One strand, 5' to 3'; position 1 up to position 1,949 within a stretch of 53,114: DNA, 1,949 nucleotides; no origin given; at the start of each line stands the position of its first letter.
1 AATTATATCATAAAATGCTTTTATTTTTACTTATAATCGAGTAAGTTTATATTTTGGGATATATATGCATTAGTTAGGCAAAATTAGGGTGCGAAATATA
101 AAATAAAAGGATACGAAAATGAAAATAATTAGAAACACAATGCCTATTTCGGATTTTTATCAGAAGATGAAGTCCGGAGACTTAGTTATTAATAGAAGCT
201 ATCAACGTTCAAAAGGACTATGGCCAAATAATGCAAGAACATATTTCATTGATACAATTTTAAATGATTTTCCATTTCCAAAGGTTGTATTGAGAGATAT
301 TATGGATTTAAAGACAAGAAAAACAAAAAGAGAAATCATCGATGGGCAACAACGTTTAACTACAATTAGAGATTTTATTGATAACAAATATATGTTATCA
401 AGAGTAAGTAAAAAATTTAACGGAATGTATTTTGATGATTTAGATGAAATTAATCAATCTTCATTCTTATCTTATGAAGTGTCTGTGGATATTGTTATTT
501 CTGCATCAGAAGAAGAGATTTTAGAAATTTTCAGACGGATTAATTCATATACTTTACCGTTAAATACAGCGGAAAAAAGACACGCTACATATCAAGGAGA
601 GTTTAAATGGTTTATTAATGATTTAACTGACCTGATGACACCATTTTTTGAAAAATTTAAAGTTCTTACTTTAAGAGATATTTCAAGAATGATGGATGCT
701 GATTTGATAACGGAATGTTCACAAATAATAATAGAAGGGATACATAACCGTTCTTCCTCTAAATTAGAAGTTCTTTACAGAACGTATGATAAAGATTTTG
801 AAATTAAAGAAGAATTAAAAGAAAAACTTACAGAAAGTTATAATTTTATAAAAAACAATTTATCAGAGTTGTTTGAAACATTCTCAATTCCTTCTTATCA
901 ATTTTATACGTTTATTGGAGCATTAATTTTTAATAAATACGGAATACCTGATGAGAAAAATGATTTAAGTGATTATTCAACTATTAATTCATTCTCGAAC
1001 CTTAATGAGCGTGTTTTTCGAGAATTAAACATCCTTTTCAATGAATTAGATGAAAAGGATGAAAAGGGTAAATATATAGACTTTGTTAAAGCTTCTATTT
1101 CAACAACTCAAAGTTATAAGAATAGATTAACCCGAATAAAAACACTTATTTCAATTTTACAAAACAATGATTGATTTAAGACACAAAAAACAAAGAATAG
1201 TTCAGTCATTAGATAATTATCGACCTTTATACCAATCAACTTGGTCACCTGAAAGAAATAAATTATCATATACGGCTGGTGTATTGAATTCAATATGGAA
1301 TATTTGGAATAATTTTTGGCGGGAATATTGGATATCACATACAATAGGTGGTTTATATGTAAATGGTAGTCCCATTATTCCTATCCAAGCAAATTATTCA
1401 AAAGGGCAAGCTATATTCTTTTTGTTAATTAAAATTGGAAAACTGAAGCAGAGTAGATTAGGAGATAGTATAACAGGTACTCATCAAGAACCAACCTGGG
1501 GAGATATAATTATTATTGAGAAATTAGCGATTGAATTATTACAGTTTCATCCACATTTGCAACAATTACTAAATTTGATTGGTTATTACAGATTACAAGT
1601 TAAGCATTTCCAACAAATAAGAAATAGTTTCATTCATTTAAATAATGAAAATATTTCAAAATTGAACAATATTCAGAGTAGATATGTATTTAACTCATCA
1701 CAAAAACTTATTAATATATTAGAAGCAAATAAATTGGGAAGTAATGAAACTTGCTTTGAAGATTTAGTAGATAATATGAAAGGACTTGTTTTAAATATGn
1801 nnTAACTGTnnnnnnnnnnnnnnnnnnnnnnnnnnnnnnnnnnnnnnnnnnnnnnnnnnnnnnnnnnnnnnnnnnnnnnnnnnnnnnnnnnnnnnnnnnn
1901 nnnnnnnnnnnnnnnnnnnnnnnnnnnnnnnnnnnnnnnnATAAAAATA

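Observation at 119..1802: Coupled DUF262 + HEPN-motif gene pair: candidate two-gene anti-phage system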

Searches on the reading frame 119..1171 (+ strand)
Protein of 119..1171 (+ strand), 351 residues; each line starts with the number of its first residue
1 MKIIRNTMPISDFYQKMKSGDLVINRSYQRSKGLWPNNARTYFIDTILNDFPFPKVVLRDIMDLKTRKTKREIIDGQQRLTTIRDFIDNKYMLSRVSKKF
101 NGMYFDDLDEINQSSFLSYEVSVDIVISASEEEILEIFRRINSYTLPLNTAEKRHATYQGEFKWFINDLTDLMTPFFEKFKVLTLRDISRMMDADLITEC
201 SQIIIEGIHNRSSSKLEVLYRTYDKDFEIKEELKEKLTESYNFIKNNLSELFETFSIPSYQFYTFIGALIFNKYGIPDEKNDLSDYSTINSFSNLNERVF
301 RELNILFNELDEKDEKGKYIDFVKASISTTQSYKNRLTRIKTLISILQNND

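Call 3: search_protein_families(library=pfam, proteins=[window:119-1171:+], max_evalue=1)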
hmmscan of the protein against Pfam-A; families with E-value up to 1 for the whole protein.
window:119-1171:+ (351 aa): 3 families
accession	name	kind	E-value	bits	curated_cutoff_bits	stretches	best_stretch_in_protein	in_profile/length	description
PF03235.19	GmrSD_N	-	1.2e-20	74.9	33.2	1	10-158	1-198/199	GmrSD restriction endonuclease, N-terminal domain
PF08438.16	YGR210-like_G4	-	0.26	12.2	24.7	0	216-248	43-77/108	Obg-like GTPase YGR210-like, G4 motif-containing domain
PF22766.2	ZW10_C2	-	0.75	10.4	27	0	282-348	50-105/152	ZW10 C-terminal helical domain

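Call 4: search_protein_families(library=padloc, proteins=[window:119-1171:+], max_evalue=1)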
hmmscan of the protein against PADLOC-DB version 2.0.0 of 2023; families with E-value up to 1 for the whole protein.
window:119-1171:+ (351 aa): 3 families
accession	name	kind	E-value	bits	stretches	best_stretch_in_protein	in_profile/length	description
PDLC03877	NsnA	-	3.7e-33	113.3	1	2-345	45-380/385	-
PDLC04027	PD-T4-2_A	-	3.6e-15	53.9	1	11-198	41-233/363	-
PDLC03418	REase_II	-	4.1e-11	40.6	1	22-162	32-162/372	Type II restriction enzyme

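Call 5: search_protein_families(library=ncbifam, proteins=[window:119-1171:+], max_evalue=1)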
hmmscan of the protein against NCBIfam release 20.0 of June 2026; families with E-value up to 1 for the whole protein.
window:119-1171:+ (351 aa): 1 family
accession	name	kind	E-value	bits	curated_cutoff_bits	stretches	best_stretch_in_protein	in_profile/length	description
TIGR03187.1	DGQHR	domain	0.026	14.3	58.85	1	65-192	93-197/276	DGQHR domain-containing protein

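Call 57: search_protein_families(library=phrogs, proteins=[window:119-1171:+], max_evalue=0.1)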
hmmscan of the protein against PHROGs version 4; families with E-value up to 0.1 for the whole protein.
window:119-1171:+ (351 aa): 5 families
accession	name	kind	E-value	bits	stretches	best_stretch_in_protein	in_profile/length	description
phrog_2598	-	unknown function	1.2e-31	111.1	1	6-290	30-293/352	-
phrog_1583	-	unknown function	5.6e-24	85.6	1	1-157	14-172/417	-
phrog_26759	-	unknown function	2e-15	57.1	1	4-169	5-183/593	-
phrog_21076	-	unknown function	0.039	14.8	1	214-271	86-143/153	-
phrog_35409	-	unknown function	0.042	14.7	0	108-140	19-50/54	-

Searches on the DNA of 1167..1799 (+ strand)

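Call 48: search_dna_similar(query=L012:3968-5639:+, collection=ecoli_genomes, mode=distant)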
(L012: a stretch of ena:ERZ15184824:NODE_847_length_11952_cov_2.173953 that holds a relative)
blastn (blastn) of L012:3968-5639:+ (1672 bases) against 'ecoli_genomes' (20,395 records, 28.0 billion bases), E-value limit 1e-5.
Records with a match: 9; places in all: 9; records where one place covers at least 80% of the query: 0.
Genomes with a match: 9 of 5426; with a place that covers at least 80% of the query: 0. Places per genome that has any: lowest 1, median 1, highest 1. On chromosomes: 9 places; on plasmids: 0.
Best place of each record, by identity: 60-80% 9.
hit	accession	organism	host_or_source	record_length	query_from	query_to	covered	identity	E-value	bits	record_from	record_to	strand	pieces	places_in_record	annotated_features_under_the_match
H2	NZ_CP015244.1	Escherichia coli O91 str. RM7190 strain RM7190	pig feces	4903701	1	588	35%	67.7%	2e-43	187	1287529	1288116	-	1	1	DUF262 domain-containing protein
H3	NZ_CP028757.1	Escherichia coli strain A17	Otter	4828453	1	588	35%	67.7%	2e-43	187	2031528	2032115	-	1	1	DUF262 domain-containing protein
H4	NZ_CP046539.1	Escherichia coli strain FHI_NMBU_10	Homo sapiens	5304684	1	588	35%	67.7%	2e-43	187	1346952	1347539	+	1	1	DUF262 domain-containing protein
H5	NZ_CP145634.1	Escherichia coli strain S1-JOR-02-A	Homo sapiens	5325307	1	588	35%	67.7%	2e-43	187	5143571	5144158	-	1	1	DUF262 domain-containing protein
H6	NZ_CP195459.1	Escherichia coli strain 22AR0747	Homo sapiens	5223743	1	588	35%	67.7%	2e-43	187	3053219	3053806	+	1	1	DUF262 domain-containing protein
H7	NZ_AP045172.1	Escherichia coli strain JNEC-KY176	Homo sapiens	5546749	1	588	35%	67.7%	2e-43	187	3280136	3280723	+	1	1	DUF262 domain-containing protein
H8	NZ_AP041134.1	Escherichia coli strain WR3-3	Homo sapiens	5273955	1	588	35%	67.7%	2e-43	187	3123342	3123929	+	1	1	DUF262 domain-containing protein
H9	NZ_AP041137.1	Escherichia coli strain WR14-2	Homo sapiens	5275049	1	588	35%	67.7%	2e-43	187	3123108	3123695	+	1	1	DUF262 domain-containing protein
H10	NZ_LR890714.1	Escherichia coli strain MSB1_6C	Homo sapiens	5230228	1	588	35%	67.7%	2e-43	187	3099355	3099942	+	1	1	DUF262 domain-containing protein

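Call 50: get_annotated_region(hit=H2, flank=6000)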
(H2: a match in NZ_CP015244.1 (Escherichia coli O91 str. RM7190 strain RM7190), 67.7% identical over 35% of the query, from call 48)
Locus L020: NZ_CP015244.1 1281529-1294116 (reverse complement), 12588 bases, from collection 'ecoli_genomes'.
description: Escherichia coli O91 str. RM7190 chromosome, complete genome
organism: Escherichia coli O91 str. RM7190 strain RM7190 (NCBI taxid 1055545)
replicon: chromosome; assembly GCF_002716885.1
host: -; source: pig feces; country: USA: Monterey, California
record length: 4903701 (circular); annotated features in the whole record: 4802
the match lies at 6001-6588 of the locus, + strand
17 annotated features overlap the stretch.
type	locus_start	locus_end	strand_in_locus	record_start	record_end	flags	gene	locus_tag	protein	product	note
CDS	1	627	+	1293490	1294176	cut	-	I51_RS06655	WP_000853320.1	XRE family transcriptional regulator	-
CDS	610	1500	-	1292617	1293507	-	-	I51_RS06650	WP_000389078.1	BRCT domain-containing protein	-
CDS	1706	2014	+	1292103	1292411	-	-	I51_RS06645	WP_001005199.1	hypothetical protein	-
CDS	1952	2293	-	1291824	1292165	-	ymfI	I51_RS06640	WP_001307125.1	protein YmfI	-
CDS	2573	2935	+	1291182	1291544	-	yfdP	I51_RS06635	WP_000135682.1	protein YfdP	-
CDS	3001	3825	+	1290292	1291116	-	yfdQ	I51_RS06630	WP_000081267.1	YfdQ family protein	-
CDS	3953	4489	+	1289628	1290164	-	yfdR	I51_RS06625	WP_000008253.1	HD family hydrolase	-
CDS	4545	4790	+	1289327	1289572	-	xisE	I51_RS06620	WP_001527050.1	excisionase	-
CDS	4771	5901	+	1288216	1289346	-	intE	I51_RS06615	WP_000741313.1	site-specific integrase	-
CDS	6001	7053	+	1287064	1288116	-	-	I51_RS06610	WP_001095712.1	DUF262 domain-containing protein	-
CDS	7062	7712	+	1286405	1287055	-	-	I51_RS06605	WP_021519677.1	hypothetical protein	-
CDS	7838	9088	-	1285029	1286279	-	icd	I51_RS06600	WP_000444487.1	NADP-dependent isocitrate dehydrogenase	-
CDS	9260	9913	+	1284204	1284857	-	rluE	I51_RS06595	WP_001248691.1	23S rRNA pseudouridine(2457) synthase RluE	-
CDS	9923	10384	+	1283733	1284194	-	nudJ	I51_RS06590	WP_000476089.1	phosphatase NudJ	-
CDS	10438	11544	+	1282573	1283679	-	mnmA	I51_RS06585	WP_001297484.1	tRNA 2-thiouridine(34) synthase MnmA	-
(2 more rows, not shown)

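Call 84: search_dna_similar(query=L020:6001-7712:+, collection=ecoli_genomes, mode=near, max_rows=30, rows=spread)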
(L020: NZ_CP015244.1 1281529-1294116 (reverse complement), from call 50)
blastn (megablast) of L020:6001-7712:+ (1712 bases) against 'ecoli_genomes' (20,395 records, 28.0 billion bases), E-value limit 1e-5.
Records with a match: 9; places in all: 9; records where one place covers at least 80% of the query: 9.
Genomes with a match: 9 of 5426; with a place that covers at least 80% of the query: 9. Places per genome that has any: lowest 1, median 1, highest 1. On chromosomes: 9 places; on plasmids: 0.
Best place of each record, by identity: >=99% 9.
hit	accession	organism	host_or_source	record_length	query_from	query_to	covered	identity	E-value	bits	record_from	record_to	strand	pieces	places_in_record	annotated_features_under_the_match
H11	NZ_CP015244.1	Escherichia coli O91 str. RM7190 strain RM7190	pig feces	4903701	1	1712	100%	100.0%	0e+0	3162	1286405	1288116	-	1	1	DUF262 domain-containing protein | hypothetical protein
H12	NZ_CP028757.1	Escherichia coli strain A17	Otter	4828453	1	1712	100%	100.0%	0e+0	3162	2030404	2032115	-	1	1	DUF262 domain-containing protein | hypothetical protein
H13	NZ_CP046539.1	Escherichia coli strain FHI_NMBU_10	Homo sapiens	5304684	1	1712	100%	100.0%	0e+0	3162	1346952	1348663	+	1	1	DUF262 domain-containing protein | hypothetical protein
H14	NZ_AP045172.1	Escherichia coli strain JNEC-KY176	Homo sapiens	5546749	1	1712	100%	100.0%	0e+0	3162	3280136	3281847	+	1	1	DUF262 domain-containing protein | hypothetical protein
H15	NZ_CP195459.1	Escherichia coli strain 22AR0747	Homo sapiens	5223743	1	1712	100%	99.9%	0e+0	3157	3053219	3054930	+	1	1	DUF262 domain-containing protein | hypothetical protein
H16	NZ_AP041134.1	Escherichia coli strain WR3-3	Homo sapiens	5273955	1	1712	100%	99.9%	0e+0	3157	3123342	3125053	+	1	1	DUF262 domain-containing protein | hypothetical protein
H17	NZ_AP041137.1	Escherichia coli strain WR14-2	Homo sapiens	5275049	1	1712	100%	99.9%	0e+0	3157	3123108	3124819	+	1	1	DUF262 domain-containing protein | hypothetical protein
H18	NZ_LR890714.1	Escherichia coli strain MSB1_6C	Homo sapiens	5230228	1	1712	100%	99.9%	0e+0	3157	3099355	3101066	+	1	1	DUF262 domain-containing protein | hypothetical protein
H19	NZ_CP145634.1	Escherichia coli strain S1-JOR-02-A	Homo sapiens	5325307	1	1712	100%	99.9%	0e+0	3151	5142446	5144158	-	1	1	DUF262 domain-containing protein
